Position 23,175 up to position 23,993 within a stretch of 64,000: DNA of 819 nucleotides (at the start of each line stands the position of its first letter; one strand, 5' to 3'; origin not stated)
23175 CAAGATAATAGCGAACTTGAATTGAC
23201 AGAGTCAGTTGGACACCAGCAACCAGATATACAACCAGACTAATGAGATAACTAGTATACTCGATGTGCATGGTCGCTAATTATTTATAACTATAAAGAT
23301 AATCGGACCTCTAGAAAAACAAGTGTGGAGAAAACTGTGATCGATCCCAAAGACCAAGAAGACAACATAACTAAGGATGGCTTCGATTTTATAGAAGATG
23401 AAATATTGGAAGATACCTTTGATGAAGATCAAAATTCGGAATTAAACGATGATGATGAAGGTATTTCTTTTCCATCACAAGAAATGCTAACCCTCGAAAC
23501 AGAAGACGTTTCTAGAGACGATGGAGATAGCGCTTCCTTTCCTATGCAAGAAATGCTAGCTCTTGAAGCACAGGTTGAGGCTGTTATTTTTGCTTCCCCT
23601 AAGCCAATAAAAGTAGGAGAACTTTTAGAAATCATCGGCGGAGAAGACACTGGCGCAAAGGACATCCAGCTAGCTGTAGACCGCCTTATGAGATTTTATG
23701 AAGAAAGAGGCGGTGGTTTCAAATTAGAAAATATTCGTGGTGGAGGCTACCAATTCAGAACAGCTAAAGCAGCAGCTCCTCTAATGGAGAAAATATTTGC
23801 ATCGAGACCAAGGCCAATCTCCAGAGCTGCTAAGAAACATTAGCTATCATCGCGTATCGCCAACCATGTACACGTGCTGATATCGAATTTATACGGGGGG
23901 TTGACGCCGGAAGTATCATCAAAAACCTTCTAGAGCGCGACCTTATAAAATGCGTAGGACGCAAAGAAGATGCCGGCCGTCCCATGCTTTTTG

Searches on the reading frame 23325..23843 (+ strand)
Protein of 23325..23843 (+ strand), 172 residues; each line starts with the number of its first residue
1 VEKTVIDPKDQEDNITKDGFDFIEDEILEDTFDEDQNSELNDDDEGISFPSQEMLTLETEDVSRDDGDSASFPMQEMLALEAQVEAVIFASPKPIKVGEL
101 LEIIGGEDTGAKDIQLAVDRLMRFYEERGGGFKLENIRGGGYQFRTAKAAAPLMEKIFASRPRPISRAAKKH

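Call 13: search_protein_families(library=pfam, proteins=[window:23325-23843:+], max_evalue=0.01)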
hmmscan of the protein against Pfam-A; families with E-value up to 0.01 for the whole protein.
window:23325-23843:+ (172 aa): 1 family
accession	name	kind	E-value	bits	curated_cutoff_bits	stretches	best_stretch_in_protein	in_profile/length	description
PF04079.22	SMC_ScpB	-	4.3e-13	49.6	27.4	1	82-169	1-85/160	Segregation and condensation complex subunit ScpB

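Call 62: search_protein_families(library=ncbifam, proteins=[window:23325-23840:+], max_evalue=1e-10)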
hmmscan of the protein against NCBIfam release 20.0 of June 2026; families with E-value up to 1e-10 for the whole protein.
seq(172 aa): 0 families
